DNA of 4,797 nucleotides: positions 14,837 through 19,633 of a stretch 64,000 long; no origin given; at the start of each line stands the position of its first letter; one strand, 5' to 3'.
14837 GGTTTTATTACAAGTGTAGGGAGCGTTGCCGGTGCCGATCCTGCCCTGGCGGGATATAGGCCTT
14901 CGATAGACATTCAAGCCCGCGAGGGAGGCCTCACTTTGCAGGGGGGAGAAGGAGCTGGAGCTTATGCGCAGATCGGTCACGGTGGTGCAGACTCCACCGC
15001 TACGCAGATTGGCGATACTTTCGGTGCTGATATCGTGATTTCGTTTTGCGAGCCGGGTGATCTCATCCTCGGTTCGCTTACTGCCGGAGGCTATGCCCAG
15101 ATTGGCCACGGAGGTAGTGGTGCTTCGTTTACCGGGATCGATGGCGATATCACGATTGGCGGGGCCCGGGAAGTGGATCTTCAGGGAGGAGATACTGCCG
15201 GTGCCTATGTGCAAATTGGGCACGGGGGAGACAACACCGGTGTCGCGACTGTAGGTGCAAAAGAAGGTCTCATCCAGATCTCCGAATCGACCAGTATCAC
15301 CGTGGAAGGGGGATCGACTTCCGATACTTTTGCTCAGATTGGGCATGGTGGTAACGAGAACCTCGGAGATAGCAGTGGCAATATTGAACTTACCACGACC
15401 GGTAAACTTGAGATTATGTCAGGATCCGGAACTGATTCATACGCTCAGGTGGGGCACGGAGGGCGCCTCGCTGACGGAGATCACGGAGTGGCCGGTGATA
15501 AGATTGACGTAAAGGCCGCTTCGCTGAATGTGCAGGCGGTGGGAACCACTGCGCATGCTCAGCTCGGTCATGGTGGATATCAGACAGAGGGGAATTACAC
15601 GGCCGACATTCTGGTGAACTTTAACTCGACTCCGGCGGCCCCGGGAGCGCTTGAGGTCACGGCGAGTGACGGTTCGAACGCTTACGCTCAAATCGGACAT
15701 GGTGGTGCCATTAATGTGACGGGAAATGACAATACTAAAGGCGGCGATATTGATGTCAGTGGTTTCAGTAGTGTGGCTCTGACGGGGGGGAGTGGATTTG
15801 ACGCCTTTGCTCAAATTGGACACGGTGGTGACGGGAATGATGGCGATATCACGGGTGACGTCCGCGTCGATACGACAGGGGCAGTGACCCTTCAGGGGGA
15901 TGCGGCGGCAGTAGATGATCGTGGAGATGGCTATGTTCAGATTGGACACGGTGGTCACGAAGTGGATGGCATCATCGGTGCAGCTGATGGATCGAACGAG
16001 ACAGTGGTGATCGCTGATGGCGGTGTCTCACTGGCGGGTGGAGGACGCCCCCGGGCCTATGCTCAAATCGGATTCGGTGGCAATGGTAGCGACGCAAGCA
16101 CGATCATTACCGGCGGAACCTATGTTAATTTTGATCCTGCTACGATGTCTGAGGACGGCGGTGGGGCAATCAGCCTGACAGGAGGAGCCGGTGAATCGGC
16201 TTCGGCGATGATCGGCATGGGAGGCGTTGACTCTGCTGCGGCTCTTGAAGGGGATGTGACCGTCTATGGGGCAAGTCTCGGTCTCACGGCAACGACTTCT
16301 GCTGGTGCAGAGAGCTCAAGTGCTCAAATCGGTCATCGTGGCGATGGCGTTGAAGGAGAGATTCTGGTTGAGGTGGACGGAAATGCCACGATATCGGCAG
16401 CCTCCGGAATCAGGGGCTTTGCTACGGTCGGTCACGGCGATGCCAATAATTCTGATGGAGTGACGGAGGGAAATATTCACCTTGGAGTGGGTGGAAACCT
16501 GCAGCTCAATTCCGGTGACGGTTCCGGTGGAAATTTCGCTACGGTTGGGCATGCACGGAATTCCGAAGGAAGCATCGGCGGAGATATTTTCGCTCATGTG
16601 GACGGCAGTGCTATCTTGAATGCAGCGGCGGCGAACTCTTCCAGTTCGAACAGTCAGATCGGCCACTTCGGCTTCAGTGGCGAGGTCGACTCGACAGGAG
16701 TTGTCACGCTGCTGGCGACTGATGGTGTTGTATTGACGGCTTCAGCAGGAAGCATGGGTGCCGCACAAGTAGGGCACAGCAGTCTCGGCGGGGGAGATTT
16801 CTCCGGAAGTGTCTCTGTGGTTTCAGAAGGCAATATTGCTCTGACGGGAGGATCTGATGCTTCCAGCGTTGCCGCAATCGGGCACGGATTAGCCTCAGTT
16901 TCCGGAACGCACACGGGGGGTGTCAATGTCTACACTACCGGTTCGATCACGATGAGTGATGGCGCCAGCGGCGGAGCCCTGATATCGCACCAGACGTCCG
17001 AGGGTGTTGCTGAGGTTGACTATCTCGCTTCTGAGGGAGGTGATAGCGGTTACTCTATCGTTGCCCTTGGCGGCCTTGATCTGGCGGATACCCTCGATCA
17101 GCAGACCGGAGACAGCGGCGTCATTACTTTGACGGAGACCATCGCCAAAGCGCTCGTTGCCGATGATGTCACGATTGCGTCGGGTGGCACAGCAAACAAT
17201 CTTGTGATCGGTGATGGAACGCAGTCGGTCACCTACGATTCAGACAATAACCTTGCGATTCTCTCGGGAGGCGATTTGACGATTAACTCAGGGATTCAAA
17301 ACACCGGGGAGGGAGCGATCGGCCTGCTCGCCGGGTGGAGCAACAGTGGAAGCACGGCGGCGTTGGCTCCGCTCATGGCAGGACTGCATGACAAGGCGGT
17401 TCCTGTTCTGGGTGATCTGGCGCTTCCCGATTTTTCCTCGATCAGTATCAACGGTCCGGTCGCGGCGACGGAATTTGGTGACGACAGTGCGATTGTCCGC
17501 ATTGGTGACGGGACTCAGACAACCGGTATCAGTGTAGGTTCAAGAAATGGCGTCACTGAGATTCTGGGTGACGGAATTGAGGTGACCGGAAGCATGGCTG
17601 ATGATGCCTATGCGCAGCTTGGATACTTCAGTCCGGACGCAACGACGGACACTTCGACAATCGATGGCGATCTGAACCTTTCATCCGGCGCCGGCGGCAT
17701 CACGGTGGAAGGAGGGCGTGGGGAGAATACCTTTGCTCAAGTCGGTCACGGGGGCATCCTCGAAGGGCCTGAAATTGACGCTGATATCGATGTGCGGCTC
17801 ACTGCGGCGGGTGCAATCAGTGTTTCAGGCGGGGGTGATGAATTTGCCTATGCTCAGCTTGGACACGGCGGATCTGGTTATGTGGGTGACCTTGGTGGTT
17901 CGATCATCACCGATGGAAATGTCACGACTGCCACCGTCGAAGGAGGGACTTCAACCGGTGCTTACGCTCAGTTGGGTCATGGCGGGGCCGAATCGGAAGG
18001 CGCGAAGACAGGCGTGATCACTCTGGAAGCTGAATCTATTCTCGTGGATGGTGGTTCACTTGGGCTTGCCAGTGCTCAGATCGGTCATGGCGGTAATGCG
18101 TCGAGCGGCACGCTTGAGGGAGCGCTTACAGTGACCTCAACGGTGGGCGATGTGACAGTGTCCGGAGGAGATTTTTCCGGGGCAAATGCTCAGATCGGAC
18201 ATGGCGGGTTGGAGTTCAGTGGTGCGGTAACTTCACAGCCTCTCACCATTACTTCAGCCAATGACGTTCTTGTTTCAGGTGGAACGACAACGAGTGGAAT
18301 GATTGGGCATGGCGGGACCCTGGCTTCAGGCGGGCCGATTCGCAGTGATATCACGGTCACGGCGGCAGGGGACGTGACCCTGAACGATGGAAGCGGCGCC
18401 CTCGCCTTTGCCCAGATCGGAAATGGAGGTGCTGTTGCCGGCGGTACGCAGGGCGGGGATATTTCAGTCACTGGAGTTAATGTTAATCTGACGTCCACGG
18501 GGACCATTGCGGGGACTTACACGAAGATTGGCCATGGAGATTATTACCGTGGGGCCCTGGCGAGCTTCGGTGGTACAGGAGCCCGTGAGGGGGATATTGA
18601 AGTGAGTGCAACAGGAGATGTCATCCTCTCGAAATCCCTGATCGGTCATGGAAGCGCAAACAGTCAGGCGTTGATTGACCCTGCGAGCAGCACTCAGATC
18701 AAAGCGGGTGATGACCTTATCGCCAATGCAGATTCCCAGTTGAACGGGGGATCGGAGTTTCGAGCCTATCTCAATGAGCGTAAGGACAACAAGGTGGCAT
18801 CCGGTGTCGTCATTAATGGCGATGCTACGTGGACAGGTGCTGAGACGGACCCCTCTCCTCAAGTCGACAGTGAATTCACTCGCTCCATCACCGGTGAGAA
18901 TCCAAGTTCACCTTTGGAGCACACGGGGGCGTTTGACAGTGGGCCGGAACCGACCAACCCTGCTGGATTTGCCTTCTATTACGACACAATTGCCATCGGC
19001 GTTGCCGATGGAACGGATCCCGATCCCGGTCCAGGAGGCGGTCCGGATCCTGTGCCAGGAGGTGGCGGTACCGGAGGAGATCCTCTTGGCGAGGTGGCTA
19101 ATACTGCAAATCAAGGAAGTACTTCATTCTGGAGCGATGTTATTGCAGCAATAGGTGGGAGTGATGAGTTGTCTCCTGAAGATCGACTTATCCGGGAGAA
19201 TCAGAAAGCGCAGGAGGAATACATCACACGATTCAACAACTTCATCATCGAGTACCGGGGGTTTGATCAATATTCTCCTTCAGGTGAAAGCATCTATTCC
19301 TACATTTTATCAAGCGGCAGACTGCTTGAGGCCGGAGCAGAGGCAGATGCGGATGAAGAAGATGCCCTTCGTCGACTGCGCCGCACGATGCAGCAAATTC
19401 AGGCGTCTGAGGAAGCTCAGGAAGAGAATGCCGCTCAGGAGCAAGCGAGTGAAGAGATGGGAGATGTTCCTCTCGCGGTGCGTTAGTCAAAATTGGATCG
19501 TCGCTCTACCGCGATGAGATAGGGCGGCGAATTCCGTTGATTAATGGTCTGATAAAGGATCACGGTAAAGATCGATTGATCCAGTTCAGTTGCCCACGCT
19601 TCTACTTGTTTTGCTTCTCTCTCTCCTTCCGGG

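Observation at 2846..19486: Giant TPS-type exoprotein built from ~75 His-containing AQIGHGG repeats: candidate His-ladder beta-solenoid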

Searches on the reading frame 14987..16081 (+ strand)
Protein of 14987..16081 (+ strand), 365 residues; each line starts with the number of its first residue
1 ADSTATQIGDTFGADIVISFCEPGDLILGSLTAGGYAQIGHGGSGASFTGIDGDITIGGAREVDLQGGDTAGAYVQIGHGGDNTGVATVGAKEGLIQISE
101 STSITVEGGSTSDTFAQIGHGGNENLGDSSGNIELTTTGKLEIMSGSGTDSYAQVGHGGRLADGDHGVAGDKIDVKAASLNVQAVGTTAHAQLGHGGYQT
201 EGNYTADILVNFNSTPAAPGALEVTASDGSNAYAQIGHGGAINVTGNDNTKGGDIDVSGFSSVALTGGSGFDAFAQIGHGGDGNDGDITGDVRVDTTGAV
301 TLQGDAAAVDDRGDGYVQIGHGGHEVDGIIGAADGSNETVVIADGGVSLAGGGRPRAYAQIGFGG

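Call 29: predict_structure(alignment_id=A1)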
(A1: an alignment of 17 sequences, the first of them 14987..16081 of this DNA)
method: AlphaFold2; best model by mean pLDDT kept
length: 365 residues; sequences in the alignment: 17
mean_pLDDT: 87.2   pTM: 0.91
mean pLDDT of the five models: 87.2, 87.0, 85.7, 85.7, 85.7
residues with pLDDT >= 90: 215; 70-90: 107; 50-70: 34; < 50: 9
segments of 3 or more residues with pLDDT < 50: 1-7
pLDDT, mean of each block of 10 residues (from residue 1): 44 89 85 74 83 94 92 93 67 93 95 95 90 96 95 96 86 97 94 94 93 79 94 95 68 94 94 94 86 97 79 84 82 72 96 86 85
secondary structure, 60 per line:
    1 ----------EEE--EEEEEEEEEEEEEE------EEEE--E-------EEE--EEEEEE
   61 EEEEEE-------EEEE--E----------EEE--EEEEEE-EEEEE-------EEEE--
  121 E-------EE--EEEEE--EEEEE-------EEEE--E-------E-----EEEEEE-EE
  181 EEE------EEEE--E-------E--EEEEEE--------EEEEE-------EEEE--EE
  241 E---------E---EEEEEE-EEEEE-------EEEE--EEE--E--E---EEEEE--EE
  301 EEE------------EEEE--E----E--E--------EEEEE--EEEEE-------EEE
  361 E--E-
elements in order: E11-13 E16-29 E36-39 E50-52 E55-66 E74-77 E91-93 E96-101 E103-107 E115-118 E133-137 E140-144 E152-155 E172-177 E179-183 E190-193 E207-212 E221-225 E233-236 E239-241 E255-260 E262-266 E274-277 E280-282 E292-296 E299-303 E316-319 E339-343 E346-350 E358-361

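Call 32: fold_search(model_id=the predicted structure, library=pdb)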
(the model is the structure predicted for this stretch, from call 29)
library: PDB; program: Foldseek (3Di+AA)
matches with E <= 10: 81; with E <= 0.001: 0
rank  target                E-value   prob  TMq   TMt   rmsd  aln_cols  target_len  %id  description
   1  4q1q_A                2.3e-01  0.08  0.17  0.20  15.5       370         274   13  Crystal structure of TibC-catalyzed hyper-glycosylated TibA55-350 fragment (released 2014-09-17)
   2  7o7t                  2.4e-01  0.02  0.10  0.06  25.4       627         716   10  Structure of the PL6 family alginate lyase Patl3640 from Pseudoalteromonas atlantica T6c in complex with 4-deoxy-L-eryth (released 2021-07-28)
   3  6n2b_A                2.6e-01  0.06  0.16  0.16  23.9       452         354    8  The Crystal Structure of Caldicellulosiruptor kristjanssonii Tapirin C-terminal domain (released 2018-12-19)
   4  8c50_A                4.2e-01  0.02  0.11  0.12  19.0       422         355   10  Pontibacter korlensis curli subunit CsgA (released 2023-06-28)
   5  2zu0_A                5.1e-01  0.05  0.15  0.14  15.4       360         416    8  Crystal structure of SufC-SufD complex involved in the iron-sulfur cluster biosynthesis (released 2009-03-10)
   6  4oj6_C                5.4e-01  0.02  0.12  0.07  25.5       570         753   10  Crystal Structure of a Putative Tailspike Protein (TSP1, orf210) from Escherichia coli O157:H7 Bacteriohage CBA120; Se (released 2014-03-26)
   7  2iou_G                6.0e-01  0.02  0.14  0.12  18.8       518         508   11  Major Tropism Determinant P1 (Mtd-P1) Variant Complexed with Bordetella brochiseptica Virulence Factor Pertactin extra (released 2007-10-23)
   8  3p4g_D                6.6e-01  0.02  0.12  0.13  16.6       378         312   13  X-ray crystal structure of a hyperactive, Ca2+-dependent, beta-helical antifreeze protein from an Antarctic bacterium (released 2011-04-27)
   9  5awf_A                8.0e-01  0.06  0.18  0.17  15.5       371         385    8  Crystal structure of SufB-SufC-SufD complex from Escherichia coli (released 2015-11-11)
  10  5awf_B                8.0e-01  0.04  0.16  0.15  16.1       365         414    9  Crystal structure of SufB-SufC-SufD complex from Escherichia coli (released 2015-11-11)
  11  7jvi_A                8.0e-01  0.02  0.13  0.13  16.8       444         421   11  Crystal structure of a beta-helix domain retrieved from capybara gut metagenome (released 2021-09-08)
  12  1vh4_B                8.4e-01  0.04  0.15  0.14  15.5       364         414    9  Crystal structure of a stabilizer of iron transporter (released 2003-12-30)
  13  4kh3                  8.8e-01  0.01  0.10  0.07  26.0       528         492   11  Structure of a bacterial self-associating protein (released 2014-01-15)
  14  5n8p_A                8.8e-01  0.01  0.10  0.06  25.1       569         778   10  S-layer protein RsaA from C. crescentus (released 2017-04-12)
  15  6n2b_B                9.8e-01  0.02  0.14  0.14  23.0       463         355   10  The Crystal Structure of Caldicellulosiruptor kristjanssonii Tapirin C-terminal domain (released 2018-12-19)
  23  7rah_E                2.2e+00  0.01  0.10  0.10  18.1       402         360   11  Adenylate cyclase toxin RTX domain fragment bound to M1H5 Fab and M2B10 Fab (released 2021-09-15)
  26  3p4g_C                2.4e+00  0.02  0.16  0.17  15.9       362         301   14  X-ray crystal structure of a hyperactive, Ca2+-dependent, beta-helical antifreeze protein from an Antarctic bacterium (released 2011-04-27)
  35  3p4g_B                3.2e+00  0.01  0.15  0.17  15.5       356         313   11  X-ray crystal structure of a hyperactive, Ca2+-dependent, beta-helical antifreeze protein from an Antarctic bacterium (released 2011-04-27)
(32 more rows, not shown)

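Call 47: search_solved_structures(query=A1, max_evalue=1)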
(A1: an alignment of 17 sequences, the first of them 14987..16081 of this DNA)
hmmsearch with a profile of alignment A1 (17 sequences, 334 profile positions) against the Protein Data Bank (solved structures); distinct sequences matched with E-value up to 1: 1.
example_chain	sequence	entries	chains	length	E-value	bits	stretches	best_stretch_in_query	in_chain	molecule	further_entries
6tjc_A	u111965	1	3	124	0.044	16.5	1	168-269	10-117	Cake3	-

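Call 49: search_protein_representatives(alignment_id=A1)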
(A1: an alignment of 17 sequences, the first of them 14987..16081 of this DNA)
Query: 17 sequences, 334 profile positions. Proteins with E-value up to 0.001 (for the whole library): 777; up to 1e-10: 592; up to 1e-30: 338. The best 150 are listed.
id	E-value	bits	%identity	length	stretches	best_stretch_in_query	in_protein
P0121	0.0e+00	2444.9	-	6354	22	7-334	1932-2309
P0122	0.0e+00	2306.4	-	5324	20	9-319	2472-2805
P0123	0.0e+00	2199.8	-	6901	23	24-334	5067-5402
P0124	0.0e+00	2006.8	-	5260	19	39-334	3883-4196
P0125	0.0e+00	1922.3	-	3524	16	4-334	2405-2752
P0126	0.0e+00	1889.8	-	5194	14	26-325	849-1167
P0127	0.0e+00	1797.2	-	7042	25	4-312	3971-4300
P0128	0.0e+00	1780.9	-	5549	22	27-328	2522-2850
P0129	0.0e+00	1736.1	-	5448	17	55-334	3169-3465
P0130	0.0e+00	1717.3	-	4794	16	29-325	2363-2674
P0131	0.0e+00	1682.3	-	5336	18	28-334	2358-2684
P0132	0.0e+00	1621.1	-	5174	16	17-313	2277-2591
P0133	0.0e+00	1568.3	-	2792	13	7-334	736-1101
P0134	0.0e+00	1541.3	-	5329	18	14-334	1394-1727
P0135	0.0e+00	1531.8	-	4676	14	5-285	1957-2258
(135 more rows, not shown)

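Call 72: fold_search(model_id=the predicted structure, library=viral)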
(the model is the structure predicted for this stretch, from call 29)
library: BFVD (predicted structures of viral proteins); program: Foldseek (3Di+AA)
matches with E <= 10: 221; with E <= 0.001: 0
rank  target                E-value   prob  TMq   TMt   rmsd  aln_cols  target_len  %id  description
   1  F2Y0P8                6.1e-03  0.15  0.17  0.17  17.5       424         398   16  (no name in the UniProt tables at hand)
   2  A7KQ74                1.3e-02  0.13  0.15  0.14  20.2       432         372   12  Uncharacterized protein [Gallid alphaherpesvirus 2]
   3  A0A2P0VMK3            1.5e-02  0.09  0.13  0.14  20.6       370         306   10  Uncharacterized protein [Tetraselmis virus 1]
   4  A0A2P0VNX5            2.0e-02  0.12  0.14  0.10  16.4       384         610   12  Uncharacterized protein [Tetraselmis virus 1]
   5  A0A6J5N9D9            5.9e-02  0.03  0.09  0.08  21.9       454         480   10  Uncharacterized protein [uncultured Caudovirales phage]
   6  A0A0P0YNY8            1.0e-01  0.10  0.21  0.08  20.0       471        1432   12  (no name in the UniProt tables at hand)
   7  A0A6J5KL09            1.1e-01  0.09  0.20  0.12  18.6       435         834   13  Parallel beta-helix repeat [uncultured Caudovirales phage]
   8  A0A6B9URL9            1.1e-01  0.02  0.10  0.07  26.2       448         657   15  (no name in the UniProt tables at hand)
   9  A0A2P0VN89            1.8e-01  0.13  0.23  0.25  16.4       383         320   14  Uncharacterized protein [Tetraselmis virus 1]
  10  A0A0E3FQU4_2          2.4e-01  0.01  0.08  0.05  45.7       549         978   10  Baseplate wedge initiator [Synechococcus phage ACG-2014f]
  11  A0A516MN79            3.3e-01  0.08  0.20  0.11  18.2       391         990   13  (no name in the UniProt tables at hand)
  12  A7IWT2                3.5e-01  0.07  0.16  0.18  18.9       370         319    9  Uncharacterized protein b407R [Paramecium bursaria Chlorella virus NY2A]
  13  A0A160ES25            3.9e-01  0.02  0.12  0.12  18.6       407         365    8  Putative F-box and FNIP repeat-containing protein [Powai lake megavirus]
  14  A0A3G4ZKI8            4.3e-01  0.18  0.32  0.29  11.4       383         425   10  Uncharacterized protein [Terrestrivirus sp.]
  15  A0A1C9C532            4.3e-01  0.01  0.09  0.05  26.8       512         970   10  Uncharacterized protein [Heterosigma akashiwo virus 01]
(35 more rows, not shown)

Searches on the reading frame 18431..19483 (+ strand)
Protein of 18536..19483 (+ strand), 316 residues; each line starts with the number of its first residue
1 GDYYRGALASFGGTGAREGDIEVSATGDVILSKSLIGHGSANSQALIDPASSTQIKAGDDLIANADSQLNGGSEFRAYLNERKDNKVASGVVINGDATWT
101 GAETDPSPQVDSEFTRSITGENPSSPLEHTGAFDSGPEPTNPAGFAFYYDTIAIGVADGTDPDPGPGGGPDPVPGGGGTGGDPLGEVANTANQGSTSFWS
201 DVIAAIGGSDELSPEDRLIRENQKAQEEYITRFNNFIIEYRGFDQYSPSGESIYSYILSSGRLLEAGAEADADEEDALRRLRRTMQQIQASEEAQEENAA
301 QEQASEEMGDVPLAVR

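Call 46: search_protein_families(library=pfam, proteins=[window:18536-19483:+], max_evalue=0.01)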
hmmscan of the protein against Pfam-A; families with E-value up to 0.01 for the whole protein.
window:18536-19483:+ (316 aa): 0 families

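Call 61: predict_structure(alignment_id=A2)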
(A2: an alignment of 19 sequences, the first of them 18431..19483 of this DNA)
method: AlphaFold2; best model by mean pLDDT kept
length: 351 residues; sequences in the alignment: 19
mean_pLDDT: 51.4   pTM: 0.36
mean pLDDT of the five models: 51.4, 49.7, 47.0, 43.8, 43.6
residues with pLDDT >= 90: 7; 70-90: 34; 50-70: 111; < 50: 199
segments of 3 or more residues with pLDDT < 50: 1-3, 86-89, 91-94, 105-120, 122-125, 136-141, 145-148, 157-181, 185-255, 261-307, 349-351
pLDDT, mean of each block of 10 residues (from residue 1): 56 72 67 64 55 64 62 57 50 49 45 47 46 49 49 48 45 45 48 39 36 33 33 41 35 50 43 40 44 40 44 72 89 84 56 35
secondary structure, 60 per line:
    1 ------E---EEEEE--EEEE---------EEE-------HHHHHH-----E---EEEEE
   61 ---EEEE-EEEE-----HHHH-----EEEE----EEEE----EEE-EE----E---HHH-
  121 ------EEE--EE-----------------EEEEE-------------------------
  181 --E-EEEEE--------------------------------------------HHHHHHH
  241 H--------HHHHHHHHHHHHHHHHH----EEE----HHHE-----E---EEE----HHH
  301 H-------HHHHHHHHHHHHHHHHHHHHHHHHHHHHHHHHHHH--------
elements in order: E11-15 E18-21 E31-33 H41-46 E56-60 E64-67 E69-72 H78-81 E87-90 E95-98 E103-105 E127-129 E151-155 E185-189 H234-241 H250-266 E271-273 E291-293 H298-301 H309-343

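Call 68: search_protein_families(library=phrogs, proteins=[window:18536-19483:+], max_evalue=0.1)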
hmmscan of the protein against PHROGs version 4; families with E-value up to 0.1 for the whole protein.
window:18536-19483:+ (316 aa): 0 families
